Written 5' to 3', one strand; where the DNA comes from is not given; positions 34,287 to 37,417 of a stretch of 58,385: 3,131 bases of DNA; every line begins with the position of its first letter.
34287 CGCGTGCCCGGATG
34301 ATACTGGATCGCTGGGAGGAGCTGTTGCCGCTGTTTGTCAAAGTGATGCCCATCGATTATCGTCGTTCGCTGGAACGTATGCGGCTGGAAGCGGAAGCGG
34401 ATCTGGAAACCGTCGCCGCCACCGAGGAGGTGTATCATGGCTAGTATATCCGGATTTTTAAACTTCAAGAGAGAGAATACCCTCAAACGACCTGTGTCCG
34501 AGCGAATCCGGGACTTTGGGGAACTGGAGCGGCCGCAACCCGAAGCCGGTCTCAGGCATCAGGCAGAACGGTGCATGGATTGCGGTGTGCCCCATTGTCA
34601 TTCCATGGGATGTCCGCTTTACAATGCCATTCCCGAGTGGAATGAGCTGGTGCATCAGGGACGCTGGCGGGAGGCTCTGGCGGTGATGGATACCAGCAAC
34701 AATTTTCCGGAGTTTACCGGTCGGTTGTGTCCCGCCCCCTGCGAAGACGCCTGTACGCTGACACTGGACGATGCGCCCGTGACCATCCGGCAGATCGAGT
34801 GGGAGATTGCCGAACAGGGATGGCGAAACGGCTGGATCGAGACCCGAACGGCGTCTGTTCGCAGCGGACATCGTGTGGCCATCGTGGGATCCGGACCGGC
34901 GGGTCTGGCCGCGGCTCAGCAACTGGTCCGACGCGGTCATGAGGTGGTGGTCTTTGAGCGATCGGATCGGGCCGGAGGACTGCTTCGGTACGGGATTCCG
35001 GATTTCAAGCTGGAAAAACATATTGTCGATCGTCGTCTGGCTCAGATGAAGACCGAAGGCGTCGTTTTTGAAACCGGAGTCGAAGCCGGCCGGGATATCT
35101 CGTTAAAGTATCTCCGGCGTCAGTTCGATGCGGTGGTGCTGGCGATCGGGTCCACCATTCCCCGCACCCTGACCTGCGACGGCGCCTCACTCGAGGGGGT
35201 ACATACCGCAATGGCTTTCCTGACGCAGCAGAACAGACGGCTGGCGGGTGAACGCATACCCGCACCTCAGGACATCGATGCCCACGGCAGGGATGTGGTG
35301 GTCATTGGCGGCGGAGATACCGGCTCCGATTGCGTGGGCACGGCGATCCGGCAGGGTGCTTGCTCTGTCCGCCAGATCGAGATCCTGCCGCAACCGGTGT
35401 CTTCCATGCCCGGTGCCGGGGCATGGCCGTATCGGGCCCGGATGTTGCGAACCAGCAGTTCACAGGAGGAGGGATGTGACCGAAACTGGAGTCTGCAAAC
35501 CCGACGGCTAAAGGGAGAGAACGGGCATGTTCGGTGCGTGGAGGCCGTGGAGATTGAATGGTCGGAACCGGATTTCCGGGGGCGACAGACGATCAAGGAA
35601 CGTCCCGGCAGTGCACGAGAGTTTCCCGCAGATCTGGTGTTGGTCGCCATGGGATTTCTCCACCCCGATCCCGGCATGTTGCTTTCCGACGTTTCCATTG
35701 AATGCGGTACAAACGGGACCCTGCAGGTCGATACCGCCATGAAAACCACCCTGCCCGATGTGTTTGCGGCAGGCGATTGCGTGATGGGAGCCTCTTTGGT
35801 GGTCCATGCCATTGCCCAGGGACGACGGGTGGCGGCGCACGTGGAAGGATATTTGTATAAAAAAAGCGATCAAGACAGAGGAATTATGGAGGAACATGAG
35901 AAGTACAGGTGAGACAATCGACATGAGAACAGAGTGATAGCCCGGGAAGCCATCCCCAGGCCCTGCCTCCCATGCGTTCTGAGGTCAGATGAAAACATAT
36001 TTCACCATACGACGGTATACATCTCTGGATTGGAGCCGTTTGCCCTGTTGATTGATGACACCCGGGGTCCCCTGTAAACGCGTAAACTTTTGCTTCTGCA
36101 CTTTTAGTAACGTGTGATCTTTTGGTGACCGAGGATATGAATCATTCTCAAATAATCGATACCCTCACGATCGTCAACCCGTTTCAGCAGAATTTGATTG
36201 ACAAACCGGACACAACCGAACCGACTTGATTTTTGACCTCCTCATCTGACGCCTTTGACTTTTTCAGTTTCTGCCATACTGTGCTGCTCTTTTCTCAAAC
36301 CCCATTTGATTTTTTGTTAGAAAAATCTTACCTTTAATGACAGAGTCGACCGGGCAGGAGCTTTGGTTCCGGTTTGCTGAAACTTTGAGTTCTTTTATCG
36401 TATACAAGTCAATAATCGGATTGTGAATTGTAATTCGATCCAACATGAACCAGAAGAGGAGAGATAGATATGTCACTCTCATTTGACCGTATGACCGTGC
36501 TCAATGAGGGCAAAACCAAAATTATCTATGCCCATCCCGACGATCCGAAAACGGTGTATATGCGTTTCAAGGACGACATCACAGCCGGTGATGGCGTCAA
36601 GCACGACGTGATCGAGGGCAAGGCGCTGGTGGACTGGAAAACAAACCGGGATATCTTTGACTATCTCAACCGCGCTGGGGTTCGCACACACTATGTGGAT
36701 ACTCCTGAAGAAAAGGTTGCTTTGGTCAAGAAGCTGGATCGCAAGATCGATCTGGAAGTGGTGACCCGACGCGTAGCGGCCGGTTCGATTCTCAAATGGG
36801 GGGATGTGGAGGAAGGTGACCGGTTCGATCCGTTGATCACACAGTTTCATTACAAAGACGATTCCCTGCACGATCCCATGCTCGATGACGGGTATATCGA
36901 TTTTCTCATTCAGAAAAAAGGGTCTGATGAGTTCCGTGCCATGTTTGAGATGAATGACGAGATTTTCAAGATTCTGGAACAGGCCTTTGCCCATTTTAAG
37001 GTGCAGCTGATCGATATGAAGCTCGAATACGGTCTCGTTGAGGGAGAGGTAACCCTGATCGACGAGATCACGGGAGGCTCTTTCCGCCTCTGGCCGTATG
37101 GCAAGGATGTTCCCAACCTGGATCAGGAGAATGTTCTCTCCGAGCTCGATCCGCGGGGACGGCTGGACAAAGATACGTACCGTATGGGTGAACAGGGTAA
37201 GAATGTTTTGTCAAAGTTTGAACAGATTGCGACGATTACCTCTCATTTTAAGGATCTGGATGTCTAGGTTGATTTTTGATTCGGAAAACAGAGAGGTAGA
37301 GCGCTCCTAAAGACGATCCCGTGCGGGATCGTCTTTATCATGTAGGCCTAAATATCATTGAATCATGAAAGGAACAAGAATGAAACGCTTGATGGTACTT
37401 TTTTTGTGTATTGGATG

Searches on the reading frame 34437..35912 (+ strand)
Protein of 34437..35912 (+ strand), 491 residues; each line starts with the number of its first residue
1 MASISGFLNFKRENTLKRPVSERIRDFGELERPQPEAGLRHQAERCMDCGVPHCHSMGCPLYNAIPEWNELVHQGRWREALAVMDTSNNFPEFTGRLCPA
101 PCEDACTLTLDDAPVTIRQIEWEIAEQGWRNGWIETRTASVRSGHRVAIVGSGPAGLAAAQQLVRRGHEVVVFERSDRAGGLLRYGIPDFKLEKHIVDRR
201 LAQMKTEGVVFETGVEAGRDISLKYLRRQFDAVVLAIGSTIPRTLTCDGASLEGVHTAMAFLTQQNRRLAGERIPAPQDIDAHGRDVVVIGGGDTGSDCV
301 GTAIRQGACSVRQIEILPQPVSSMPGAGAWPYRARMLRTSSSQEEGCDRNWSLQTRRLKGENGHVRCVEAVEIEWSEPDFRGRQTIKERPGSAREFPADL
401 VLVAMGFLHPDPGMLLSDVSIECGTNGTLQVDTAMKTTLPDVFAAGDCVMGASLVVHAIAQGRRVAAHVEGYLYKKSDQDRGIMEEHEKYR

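Call 38: search_protein_families(library=pfam, proteins=[window:34437-35912:+], max_evalue=0.0001)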
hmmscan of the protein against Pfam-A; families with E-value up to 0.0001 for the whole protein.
window:34437-35912:+ (491 aa): 12 families
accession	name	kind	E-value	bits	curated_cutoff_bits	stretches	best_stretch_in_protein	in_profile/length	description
PF07992.20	Pyr_redox_2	-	1.7e-32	113.4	26.1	1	146-462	2-291/291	Pyridine nucleotide-disulphide oxidoreductase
PF14691.11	Fer4_20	-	1.7e-21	76.6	25.8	1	24-131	2-111/113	Dihydroprymidine dehydrogenase domain II, 4Fe-4S cluster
PF13450.12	NAD_binding_8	-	4.4e-10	40.1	21.9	1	149-184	1-36/68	NAD(P)-binding Rossmann-like domain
PF00070.33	Pyr_redox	-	4.6e-09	37.1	22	0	146-179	1-34/82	Pyridine nucleotide-disulphide oxidoreductase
PF01593.30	Amino_oxidase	-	1.7e-08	34.7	19.8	1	155-184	2-31/443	Flavin containing amine oxidoreductase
PF12831.13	FAD_oxidored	-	2.7e-07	30.7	27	1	147-186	2-41/416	FAD dependent oxidoreductase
PF01266.30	DAO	-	1e-06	29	27.9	1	146-180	1-35/353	FAD dependent oxidoreductase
PF03486.20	HI0933_like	-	4e-06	26.9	50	0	146-180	2-36/244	HI0933-like protein Rossmann domain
PF13738.12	Pyr_redox_3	-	1.1e-05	25.3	30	0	149-178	2-32/305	Pyridine nucleotide-disulphide oxidoreductase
PF00890.30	FAD_binding_2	-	1.4e-05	24.9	20.4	1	147-181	2-36/414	FAD binding domain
PF01946.23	Thi4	-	1.4e-05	24.9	26.2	0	147-185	20-59/235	Thi4 family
PF01494.25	FAD_binding_3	-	1.5e-05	24.9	22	1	146-178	3-35/349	FAD binding domain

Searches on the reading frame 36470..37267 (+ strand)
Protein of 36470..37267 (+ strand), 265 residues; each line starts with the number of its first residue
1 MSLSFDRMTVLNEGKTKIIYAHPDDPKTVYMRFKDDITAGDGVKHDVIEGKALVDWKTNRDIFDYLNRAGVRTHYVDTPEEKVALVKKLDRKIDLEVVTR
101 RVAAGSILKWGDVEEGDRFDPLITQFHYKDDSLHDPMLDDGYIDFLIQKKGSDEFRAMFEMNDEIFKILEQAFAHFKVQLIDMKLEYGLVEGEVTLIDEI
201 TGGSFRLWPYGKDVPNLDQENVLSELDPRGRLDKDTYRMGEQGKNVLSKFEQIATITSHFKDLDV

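Call 38: search_protein_families(library=pfam, proteins=[window:36470-37267:+], max_evalue=0.0001)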
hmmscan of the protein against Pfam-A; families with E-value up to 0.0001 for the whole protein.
window:36470-37267:+ (265 aa): 1 family
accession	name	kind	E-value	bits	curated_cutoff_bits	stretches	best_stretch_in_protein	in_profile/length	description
PF01259.24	SAICAR_synt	-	2.2e-50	172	20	1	11-238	2-216/233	SAICAR synthetase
